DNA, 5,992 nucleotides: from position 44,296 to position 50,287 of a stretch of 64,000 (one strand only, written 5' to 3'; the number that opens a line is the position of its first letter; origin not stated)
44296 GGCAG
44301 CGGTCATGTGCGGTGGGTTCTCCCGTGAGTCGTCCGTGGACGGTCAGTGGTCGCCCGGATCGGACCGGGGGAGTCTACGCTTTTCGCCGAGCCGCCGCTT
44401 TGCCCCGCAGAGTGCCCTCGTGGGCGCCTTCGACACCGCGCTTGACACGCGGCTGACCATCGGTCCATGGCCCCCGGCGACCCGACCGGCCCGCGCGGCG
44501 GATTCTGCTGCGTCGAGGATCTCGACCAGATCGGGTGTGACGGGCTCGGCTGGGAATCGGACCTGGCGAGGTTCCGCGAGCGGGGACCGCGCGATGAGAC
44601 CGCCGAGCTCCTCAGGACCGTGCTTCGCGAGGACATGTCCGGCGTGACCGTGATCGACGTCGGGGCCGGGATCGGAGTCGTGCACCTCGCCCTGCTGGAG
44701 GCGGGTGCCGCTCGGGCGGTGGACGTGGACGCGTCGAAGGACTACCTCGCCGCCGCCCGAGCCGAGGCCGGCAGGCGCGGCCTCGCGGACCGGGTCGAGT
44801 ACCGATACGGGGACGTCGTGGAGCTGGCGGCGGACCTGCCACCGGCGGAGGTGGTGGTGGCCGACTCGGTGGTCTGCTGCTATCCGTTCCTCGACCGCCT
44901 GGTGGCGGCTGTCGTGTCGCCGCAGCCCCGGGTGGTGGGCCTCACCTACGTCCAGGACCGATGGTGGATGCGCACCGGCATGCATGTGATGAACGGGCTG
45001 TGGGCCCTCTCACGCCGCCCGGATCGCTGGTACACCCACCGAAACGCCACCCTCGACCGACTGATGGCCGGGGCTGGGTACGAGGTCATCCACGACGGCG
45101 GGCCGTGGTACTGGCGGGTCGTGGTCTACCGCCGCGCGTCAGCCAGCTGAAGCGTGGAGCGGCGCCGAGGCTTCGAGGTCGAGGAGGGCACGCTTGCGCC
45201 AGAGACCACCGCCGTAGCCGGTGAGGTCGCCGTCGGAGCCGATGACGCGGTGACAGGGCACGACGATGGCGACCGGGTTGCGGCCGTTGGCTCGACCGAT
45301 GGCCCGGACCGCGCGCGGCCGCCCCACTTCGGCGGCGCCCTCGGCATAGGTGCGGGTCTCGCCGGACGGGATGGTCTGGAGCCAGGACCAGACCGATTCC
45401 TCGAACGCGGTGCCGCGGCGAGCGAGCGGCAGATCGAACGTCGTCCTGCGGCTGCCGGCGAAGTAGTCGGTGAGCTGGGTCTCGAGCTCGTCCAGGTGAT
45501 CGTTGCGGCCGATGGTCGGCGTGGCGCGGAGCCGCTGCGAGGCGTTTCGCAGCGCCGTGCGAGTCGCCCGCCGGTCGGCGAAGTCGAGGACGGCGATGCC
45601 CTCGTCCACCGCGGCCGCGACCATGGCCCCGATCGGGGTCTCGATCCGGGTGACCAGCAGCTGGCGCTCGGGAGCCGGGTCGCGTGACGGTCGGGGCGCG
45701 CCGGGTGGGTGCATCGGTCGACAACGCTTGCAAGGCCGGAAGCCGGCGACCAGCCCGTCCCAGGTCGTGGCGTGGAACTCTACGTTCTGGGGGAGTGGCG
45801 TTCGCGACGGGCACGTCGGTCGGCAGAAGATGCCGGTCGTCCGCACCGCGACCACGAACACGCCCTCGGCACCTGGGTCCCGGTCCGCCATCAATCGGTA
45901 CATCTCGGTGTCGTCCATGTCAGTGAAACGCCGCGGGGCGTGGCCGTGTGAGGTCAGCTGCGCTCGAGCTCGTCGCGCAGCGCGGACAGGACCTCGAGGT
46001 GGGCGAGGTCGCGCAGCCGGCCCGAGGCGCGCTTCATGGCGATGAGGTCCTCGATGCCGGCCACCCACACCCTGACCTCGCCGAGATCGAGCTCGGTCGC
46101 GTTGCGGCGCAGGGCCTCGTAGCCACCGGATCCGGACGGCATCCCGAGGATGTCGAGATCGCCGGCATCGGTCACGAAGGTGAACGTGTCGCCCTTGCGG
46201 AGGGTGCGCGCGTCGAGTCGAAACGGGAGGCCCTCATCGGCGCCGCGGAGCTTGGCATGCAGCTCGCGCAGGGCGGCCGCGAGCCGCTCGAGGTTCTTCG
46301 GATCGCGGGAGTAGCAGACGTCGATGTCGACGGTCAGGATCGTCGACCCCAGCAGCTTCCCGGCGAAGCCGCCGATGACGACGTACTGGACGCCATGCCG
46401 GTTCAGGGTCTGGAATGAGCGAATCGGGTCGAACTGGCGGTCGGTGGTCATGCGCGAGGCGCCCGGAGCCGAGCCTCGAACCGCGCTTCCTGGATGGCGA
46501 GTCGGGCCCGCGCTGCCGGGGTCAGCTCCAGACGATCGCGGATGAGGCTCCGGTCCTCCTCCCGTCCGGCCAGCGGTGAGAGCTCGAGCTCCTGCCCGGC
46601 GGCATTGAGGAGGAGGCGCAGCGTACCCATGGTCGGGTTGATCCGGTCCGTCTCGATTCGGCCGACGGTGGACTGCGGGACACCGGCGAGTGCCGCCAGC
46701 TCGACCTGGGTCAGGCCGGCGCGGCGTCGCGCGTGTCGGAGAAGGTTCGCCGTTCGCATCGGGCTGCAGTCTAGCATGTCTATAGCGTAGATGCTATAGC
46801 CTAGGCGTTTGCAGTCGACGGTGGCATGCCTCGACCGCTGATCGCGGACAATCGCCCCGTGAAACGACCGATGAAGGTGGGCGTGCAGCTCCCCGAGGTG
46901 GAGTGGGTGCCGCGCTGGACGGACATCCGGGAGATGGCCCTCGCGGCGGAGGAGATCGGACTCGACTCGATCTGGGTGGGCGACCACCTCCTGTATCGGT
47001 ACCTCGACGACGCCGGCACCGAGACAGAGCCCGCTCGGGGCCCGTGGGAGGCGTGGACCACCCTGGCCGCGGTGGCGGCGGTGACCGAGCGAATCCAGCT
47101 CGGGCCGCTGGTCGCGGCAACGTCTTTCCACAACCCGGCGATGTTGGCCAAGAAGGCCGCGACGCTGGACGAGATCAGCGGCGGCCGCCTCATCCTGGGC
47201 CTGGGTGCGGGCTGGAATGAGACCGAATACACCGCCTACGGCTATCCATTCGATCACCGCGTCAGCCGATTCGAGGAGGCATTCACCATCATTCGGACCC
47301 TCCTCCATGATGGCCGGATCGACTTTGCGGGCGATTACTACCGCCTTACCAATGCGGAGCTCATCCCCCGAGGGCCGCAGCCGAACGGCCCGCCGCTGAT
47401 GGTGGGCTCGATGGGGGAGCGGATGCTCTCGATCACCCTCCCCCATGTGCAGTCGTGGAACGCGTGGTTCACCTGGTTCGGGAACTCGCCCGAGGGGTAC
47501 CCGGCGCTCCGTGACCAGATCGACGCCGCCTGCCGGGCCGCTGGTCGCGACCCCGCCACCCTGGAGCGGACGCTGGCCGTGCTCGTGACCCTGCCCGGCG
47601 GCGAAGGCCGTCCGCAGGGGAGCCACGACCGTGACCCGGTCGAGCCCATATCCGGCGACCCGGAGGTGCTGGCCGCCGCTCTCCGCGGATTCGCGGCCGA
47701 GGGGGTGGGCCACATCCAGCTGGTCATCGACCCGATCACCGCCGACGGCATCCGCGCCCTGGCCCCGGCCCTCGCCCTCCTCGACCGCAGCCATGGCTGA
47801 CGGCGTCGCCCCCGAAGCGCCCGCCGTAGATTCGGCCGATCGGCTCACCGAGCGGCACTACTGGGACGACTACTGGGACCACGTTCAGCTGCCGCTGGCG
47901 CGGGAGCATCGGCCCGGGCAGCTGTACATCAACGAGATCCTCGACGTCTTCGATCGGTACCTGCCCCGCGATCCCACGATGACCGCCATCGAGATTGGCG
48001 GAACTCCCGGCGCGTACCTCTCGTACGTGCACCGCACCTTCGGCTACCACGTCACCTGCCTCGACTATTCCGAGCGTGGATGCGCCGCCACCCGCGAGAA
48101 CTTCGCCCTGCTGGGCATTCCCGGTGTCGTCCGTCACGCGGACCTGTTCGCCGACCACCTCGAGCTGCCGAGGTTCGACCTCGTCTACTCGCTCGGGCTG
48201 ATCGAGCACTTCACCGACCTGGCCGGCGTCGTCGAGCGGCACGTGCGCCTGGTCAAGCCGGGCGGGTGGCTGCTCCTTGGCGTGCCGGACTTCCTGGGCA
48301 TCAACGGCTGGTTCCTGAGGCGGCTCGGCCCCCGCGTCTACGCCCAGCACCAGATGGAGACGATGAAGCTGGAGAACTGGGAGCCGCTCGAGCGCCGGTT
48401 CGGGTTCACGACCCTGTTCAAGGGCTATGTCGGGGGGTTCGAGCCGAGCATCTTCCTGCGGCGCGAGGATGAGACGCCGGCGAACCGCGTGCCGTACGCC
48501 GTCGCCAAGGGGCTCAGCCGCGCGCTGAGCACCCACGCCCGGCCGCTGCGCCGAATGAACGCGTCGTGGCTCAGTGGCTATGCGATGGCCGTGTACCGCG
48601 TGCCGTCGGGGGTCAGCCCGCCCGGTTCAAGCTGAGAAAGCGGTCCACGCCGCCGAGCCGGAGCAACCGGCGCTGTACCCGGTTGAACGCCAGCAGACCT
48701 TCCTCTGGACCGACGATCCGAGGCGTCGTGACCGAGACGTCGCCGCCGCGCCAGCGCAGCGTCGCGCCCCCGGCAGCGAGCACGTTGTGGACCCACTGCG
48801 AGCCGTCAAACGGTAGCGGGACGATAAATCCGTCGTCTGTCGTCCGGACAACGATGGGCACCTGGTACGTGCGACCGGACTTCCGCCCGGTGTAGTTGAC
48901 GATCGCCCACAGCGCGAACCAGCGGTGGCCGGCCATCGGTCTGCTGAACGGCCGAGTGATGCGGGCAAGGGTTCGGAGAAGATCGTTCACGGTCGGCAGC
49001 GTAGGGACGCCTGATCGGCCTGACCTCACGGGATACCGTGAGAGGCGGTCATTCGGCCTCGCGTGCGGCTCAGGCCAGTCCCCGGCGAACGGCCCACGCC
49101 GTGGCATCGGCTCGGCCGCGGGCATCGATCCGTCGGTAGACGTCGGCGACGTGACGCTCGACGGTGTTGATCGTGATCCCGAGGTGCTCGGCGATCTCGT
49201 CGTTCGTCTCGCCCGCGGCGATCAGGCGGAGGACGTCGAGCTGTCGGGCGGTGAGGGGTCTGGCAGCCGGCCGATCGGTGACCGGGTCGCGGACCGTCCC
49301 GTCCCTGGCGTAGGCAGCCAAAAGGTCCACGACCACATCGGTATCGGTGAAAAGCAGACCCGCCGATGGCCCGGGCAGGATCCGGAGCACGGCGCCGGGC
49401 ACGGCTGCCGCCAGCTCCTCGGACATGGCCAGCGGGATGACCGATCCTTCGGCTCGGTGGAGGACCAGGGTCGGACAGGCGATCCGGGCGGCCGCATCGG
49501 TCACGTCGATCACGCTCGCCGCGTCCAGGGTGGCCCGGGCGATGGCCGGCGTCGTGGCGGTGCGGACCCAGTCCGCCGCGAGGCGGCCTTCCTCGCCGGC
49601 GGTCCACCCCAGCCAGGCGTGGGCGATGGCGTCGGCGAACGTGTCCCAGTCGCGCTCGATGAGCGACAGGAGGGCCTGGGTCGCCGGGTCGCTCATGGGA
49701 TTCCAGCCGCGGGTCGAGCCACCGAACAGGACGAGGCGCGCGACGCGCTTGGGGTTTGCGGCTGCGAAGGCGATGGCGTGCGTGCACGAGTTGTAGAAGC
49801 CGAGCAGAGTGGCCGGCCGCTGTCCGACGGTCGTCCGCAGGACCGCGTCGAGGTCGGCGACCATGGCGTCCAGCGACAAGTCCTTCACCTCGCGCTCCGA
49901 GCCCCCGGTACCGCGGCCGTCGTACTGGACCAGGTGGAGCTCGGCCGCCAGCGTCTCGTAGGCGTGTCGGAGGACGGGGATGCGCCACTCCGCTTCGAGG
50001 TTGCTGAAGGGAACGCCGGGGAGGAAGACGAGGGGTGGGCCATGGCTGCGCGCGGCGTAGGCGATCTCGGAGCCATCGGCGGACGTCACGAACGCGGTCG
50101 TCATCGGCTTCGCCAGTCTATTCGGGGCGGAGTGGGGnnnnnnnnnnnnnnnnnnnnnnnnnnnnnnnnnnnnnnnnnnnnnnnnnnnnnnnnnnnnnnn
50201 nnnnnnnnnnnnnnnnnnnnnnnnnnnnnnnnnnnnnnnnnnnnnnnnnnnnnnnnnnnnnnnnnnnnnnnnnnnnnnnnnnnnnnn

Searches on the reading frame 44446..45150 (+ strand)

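Call 75: search_protein_families(library=pfam, max_evalue=0.001, proteins=[window:44446-45150:+])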
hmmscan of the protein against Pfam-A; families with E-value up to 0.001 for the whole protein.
window:44446-45150:+ (234 aa): 6 families
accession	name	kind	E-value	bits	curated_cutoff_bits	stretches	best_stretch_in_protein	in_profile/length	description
PF13649.12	Methyltransf_25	-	1.1e-07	32.8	27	1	69-141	1-73/97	Methyltransferase domain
PF08241.18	Methyltransf_11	-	4.5e-06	27.7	21.2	1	70-154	1-81/95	Methyltransferase domain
PF13847.12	Methyltransf_31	-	4.9e-06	26.7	27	1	65-150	3-91/145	Methyltransferase domain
PF05175.20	MTS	-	1.8e-05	24.9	23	1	50-128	17-94/170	Methyltransferase small domain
PF06325.19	PrmA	-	7.3e-05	22.8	22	1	63-139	159-232/296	Ribosomal protein L11 methyltransferase (PrmA)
PF12847.13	Methyltransf_18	-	0.00066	20.2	27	1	65-131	14-81/151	Methyltransferase domain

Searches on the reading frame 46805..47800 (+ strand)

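Call 75: search_protein_families(library=pfam, max_evalue=0.001, proteins=[window:46805-47800:+])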
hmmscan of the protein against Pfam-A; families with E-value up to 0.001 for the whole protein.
window:46805-47800:+ (331 aa): 1 family
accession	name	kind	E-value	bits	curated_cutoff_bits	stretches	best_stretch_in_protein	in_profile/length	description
PF00296.26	Bac_luciferase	-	4.3e-53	181.1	27.9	1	36-261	20-228/314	Luciferase-like monooxygenase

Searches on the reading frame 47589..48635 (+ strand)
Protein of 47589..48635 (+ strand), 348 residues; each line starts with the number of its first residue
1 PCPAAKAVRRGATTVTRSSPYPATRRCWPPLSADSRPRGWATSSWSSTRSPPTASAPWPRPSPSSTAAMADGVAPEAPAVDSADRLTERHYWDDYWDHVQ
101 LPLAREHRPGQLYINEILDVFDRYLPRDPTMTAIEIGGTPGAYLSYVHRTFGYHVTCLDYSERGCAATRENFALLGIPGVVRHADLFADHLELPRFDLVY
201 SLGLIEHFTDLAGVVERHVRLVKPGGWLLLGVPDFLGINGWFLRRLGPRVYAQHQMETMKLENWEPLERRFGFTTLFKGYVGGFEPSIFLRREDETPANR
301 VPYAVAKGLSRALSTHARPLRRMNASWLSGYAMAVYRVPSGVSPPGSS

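Call 75: search_protein_families(library=pfam, max_evalue=0.001, proteins=[window:47589-48635:+])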
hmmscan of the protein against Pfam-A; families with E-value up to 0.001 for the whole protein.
window:47589-48635:+ (348 aa): 5 families
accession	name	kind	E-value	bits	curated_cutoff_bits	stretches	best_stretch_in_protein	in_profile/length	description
PF13489.12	Methyltransf_23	-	8.7e-12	45.5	27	1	115-274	7-160/164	Methyltransferase domain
PF08241.18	Methyltransf_11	-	8.9e-12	45.9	21.2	1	135-229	2-94/95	Methyltransferase domain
PF08242.18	Methyltransf_12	-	2.4e-10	41.4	30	1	134-228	1-98/98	Methyltransferase domain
PF13649.12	Methyltransf_25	-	2.7e-10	41.3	27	1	134-226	2-97/97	Methyltransferase domain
PF13847.12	Methyltransf_31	-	0.00061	19.9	27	1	129-234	3-113/145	Methyltransferase domain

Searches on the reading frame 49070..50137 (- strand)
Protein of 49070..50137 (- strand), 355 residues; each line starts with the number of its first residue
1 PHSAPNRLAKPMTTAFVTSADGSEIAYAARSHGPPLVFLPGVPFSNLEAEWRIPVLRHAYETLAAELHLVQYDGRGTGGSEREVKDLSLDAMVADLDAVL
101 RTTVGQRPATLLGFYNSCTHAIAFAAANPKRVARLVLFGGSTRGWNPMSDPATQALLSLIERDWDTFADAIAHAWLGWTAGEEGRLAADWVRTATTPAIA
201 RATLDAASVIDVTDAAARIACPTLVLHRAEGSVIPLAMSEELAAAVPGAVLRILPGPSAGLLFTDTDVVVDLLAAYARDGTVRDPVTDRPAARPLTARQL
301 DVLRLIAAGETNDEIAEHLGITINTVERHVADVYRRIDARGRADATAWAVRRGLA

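Call 75: search_protein_families(library=pfam, max_evalue=0.001, proteins=[window:49070-50137:-])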
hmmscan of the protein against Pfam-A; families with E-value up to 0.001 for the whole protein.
window:49070-50137:- (355 aa): 5 families
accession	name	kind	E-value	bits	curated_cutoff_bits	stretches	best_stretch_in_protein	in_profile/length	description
PF00196.25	GerE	-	4.1e-15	55.6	23.5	1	294-349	2-57/57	Bacterial regulatory proteins, luxR family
PF00561.26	Abhydrolase_1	-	6e-11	42.9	25.8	1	34-179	1-139/245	alpha/beta hydrolase fold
PF12146.15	Hydrolase_4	-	8.5e-09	35.5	27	1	64-248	29-219/239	Serine aminopeptidase, S33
PF13384.12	HTH_23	-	3.4e-05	23.9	24.6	1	297-330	5-38/50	Homeodomain-like domain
PF08281.18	Sigma70_r4_2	-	6.7e-05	22.9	25.7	1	295-331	11-48/54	Sigma-70, region 4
